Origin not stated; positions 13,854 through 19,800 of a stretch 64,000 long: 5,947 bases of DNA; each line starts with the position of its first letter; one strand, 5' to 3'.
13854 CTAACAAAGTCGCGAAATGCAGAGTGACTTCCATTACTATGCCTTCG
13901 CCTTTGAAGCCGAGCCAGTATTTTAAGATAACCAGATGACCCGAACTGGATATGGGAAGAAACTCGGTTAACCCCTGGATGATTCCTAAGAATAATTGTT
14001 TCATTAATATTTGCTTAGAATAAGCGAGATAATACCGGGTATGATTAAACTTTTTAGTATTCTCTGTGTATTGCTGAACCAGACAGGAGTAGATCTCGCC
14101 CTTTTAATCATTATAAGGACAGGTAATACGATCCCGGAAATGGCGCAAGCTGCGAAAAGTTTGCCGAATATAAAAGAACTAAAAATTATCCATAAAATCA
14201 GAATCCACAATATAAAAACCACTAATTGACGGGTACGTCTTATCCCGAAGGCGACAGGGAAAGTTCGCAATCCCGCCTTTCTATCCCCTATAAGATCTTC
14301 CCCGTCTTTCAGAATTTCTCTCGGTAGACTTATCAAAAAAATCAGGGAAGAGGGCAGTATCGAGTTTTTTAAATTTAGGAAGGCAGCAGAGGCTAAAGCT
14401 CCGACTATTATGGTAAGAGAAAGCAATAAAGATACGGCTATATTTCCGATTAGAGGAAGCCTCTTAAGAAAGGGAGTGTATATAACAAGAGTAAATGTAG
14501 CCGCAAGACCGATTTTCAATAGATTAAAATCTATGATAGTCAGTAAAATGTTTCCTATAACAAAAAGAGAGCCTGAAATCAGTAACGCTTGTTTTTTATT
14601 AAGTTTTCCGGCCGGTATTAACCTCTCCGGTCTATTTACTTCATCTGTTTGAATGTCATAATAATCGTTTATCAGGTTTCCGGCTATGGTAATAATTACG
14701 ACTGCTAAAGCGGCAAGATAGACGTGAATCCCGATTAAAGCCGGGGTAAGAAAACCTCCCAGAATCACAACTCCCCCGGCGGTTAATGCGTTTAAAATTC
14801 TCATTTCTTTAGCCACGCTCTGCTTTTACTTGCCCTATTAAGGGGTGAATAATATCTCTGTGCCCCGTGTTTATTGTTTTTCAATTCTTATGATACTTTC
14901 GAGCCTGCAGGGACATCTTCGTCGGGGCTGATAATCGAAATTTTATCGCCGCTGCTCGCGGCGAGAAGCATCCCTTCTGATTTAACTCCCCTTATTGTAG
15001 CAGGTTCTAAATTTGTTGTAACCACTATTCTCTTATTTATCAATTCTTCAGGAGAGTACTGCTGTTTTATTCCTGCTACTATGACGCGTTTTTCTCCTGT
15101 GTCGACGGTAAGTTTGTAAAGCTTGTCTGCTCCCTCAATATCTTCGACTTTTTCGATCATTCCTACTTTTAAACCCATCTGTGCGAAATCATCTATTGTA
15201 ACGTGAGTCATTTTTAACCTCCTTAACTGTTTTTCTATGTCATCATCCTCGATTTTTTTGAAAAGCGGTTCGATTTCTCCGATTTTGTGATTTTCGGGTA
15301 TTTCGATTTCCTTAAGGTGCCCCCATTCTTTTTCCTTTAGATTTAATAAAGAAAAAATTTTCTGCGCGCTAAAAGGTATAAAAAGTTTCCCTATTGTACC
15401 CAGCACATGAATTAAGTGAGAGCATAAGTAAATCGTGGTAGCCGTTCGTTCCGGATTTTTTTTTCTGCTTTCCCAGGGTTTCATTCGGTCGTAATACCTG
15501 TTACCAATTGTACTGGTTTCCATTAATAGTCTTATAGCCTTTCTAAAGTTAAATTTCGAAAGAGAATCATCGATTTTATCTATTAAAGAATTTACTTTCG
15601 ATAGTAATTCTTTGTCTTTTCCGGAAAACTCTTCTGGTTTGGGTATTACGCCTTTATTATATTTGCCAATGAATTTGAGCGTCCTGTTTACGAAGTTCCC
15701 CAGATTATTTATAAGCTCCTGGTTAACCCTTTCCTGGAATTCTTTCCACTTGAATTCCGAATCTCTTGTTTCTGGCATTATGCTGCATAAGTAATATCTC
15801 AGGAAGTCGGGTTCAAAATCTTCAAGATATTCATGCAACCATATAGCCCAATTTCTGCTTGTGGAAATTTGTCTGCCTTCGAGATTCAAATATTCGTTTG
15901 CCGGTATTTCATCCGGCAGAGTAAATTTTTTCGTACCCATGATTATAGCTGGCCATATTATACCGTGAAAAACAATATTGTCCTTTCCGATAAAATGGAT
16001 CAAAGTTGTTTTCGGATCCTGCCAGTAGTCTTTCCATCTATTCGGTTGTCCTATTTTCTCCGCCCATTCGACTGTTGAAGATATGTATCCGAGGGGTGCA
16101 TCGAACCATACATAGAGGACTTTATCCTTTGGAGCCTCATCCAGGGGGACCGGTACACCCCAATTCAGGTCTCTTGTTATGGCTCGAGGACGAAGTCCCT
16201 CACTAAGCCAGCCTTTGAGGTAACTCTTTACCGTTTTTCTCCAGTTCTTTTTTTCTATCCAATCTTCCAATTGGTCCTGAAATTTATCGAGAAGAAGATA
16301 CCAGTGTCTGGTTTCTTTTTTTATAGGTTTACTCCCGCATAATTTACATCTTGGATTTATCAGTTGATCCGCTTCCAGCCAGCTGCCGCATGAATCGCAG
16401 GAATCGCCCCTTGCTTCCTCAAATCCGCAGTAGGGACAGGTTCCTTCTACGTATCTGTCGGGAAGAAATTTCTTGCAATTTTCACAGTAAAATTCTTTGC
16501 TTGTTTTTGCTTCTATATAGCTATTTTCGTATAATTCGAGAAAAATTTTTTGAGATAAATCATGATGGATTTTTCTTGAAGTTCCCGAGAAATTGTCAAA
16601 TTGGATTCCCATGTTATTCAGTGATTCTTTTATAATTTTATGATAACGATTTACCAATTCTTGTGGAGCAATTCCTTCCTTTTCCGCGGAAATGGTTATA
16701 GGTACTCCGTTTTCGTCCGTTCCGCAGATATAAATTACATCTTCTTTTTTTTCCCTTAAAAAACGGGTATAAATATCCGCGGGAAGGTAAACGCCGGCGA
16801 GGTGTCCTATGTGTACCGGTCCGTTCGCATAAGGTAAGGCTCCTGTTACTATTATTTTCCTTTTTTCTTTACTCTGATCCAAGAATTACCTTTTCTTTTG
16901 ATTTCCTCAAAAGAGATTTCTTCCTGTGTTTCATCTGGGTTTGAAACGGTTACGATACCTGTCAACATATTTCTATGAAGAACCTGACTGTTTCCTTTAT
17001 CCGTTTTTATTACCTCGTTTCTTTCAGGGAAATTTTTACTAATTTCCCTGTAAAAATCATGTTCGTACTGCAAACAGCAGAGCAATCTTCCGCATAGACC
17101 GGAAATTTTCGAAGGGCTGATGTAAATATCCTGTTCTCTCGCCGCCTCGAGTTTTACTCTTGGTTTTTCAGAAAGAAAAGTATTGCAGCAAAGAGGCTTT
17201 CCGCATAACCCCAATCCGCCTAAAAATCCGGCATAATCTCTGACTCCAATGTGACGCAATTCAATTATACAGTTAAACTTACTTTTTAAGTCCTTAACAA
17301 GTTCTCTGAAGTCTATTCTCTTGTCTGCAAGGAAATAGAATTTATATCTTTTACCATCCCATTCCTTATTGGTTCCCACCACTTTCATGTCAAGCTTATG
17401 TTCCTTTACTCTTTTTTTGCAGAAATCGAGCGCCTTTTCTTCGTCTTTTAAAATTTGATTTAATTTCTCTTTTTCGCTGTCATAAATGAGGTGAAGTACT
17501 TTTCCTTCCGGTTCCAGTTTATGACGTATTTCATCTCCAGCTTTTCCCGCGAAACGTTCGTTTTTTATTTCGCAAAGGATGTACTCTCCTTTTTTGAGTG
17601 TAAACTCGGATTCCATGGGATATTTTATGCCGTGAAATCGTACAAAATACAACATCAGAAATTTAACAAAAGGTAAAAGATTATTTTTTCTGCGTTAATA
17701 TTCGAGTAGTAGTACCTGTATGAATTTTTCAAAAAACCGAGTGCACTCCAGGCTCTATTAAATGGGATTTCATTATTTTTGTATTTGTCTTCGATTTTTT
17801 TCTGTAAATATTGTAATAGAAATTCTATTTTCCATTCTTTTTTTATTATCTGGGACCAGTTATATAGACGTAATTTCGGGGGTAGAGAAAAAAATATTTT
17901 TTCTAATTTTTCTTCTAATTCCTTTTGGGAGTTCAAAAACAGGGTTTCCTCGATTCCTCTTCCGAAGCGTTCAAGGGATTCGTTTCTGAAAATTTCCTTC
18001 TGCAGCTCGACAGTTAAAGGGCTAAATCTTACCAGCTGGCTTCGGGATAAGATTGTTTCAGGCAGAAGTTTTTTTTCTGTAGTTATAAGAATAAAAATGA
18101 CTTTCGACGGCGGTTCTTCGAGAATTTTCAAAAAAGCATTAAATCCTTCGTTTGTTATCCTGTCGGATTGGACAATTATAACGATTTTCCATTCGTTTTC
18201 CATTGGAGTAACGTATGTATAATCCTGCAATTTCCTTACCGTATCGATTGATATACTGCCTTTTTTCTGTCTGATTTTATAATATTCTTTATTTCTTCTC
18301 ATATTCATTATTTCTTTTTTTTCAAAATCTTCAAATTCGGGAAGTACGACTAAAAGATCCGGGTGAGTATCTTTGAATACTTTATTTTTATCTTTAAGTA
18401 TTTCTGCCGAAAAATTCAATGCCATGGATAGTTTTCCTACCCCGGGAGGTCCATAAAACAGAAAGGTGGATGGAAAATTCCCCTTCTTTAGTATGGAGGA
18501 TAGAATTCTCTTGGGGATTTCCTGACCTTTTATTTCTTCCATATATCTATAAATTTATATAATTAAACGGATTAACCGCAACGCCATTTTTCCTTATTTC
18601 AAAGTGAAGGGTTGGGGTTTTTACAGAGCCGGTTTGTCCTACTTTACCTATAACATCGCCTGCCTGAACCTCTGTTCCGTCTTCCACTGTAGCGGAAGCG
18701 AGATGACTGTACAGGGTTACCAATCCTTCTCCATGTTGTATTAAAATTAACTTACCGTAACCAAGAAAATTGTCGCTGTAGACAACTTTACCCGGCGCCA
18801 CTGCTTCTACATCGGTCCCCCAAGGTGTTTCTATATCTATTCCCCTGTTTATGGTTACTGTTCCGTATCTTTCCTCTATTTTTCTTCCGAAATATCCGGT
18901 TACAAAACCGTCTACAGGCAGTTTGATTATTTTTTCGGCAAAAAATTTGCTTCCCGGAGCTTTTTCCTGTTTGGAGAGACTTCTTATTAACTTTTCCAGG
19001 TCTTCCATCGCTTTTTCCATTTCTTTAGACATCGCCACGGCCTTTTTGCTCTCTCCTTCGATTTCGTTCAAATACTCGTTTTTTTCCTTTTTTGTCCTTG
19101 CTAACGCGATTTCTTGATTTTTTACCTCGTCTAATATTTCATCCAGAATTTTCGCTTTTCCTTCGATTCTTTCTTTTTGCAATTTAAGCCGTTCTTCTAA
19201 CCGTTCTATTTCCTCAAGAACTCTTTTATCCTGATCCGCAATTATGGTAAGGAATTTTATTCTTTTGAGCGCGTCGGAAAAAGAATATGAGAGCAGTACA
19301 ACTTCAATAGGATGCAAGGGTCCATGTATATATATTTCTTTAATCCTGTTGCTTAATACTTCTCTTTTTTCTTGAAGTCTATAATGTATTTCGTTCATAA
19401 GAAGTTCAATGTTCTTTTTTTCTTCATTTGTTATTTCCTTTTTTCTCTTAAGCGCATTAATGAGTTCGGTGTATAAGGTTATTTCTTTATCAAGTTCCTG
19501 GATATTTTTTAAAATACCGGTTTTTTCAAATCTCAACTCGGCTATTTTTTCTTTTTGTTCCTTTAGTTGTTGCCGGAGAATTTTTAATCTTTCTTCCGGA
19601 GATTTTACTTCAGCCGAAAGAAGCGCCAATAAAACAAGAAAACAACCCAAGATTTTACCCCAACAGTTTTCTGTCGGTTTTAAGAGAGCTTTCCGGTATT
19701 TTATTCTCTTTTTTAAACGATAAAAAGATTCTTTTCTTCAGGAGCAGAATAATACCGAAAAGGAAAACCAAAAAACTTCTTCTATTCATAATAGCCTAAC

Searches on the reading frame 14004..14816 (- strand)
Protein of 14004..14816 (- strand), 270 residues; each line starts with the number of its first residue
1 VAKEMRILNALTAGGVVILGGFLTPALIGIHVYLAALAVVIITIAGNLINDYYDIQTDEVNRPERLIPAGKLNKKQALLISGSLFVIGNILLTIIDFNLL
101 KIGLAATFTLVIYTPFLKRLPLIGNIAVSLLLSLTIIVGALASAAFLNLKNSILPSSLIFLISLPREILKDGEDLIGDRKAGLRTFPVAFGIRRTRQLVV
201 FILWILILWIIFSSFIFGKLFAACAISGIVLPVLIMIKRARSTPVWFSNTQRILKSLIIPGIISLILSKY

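Call 90: search_protein_families(library=pfam, proteins=[window:14004-14816:-])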
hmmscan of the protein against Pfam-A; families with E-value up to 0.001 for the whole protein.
window:14004-14816:- (270 aa): 1 family
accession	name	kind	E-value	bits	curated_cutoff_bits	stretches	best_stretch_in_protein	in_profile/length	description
PF01040.23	UbiA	-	2.4e-35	122.5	34.2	1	30-241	20-233/250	UbiA prenyltransferase family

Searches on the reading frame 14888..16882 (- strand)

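Call 47: search_protein_families(library=pfam, proteins=[window:14888-16882:-])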
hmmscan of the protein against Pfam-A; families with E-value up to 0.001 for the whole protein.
window:14888-16882:- (664 aa): 7 families
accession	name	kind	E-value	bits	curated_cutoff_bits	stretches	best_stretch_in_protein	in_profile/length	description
PF09334.17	tRNA-synt_1g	-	2.8e-162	540.4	20.1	1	11-402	2-391/391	tRNA synthetases class I (M)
PF01588.26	tRNA_bind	-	2.4e-27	95.3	27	1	571-662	1-96/96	Putative tRNA binding domain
PF19303.5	Anticodon_3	-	6.8e-19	68.7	23.5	1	413-555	1-146/152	Anticodon binding domain of methionyl tRNA ligase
PF00133.28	tRNA-synt_1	-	1.2e-14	54.3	22.7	1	3-247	18-245/414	tRNA synthetases class I (I, L, M and V)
PF08264.19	Anticodon_1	-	1.4e-11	44.9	25.1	1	423-525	1-103/148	Anticodon-binding domain of tRNA ligase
PF23601.1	DUF7140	-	0.00014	22.1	27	1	132-169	3-40/42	Domain of unknown function (DUF7140)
PF01406.26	tRNA-synt_1e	-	0.0004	20.3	27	0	10-97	12-96/301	tRNA synthetases class I (C) catalytic domain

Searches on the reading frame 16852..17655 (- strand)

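Call 47: search_protein_families(library=pfam, proteins=[window:16852-17655:-])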
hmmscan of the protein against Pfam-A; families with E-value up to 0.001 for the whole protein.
window:16852-17655:- (267 aa): 1 family
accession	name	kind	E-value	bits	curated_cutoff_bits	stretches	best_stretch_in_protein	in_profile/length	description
PF04468.17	PSP1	-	4e-24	85.2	27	1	52-136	2-86/86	PSP1 C-terminal conserved region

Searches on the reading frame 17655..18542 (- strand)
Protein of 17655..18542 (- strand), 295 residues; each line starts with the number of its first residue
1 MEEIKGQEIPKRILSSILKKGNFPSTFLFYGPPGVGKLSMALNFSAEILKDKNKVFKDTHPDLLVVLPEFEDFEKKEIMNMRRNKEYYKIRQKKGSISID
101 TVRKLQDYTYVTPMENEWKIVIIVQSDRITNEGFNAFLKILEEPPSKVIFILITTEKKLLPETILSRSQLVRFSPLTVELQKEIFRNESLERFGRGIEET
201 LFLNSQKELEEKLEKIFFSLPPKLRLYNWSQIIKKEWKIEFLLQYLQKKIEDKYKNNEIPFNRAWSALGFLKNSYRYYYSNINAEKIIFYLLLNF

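Call 47: search_protein_families(library=pfam, proteins=[window:17655-18542:-])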
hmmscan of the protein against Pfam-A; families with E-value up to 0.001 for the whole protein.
window:17655-18542:- (295 aa): 3 families
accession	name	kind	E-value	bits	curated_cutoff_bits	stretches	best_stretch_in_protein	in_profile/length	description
PF13177.12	DNA_pol3_delta2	-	3.2e-33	115.4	27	1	7-176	2-160/161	DNA polymerase III, delta subunit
PF00004.35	AAA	-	1.1e-06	29.6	21.2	1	28-173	2-128/131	ATPase family associated with various cellular activities (AAA)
PF13479.12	AAA_24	-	0.00051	20.4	27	0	27-158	5-134/195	AAA domain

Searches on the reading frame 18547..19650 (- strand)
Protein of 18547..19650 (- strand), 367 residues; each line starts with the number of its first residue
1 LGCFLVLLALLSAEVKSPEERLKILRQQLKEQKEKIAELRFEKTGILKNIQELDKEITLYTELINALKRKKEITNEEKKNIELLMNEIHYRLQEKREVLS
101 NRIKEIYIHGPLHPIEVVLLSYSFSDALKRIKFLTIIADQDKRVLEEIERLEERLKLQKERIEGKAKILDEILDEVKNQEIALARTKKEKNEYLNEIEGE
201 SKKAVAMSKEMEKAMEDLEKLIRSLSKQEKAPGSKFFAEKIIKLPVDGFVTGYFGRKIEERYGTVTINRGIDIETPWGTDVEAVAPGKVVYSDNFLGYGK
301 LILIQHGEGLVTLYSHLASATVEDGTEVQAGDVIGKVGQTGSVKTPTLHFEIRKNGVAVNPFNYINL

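Call 47: search_protein_families(library=pfam, proteins=[window:18547-19650:-])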
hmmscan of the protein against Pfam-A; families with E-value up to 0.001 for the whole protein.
window:18547-19650:- (367 aa): 2 families
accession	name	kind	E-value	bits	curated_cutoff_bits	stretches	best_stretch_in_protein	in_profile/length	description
PF01551.29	Peptidase_M23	-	1.1e-31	109.3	28.7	1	267-361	2-96/96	Peptidase family M23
PF24568.1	CC_PcsB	-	2e-09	37.6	27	1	87-155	3-72/75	Peptidoglycan hydrolase PcsB, coiled-coil domain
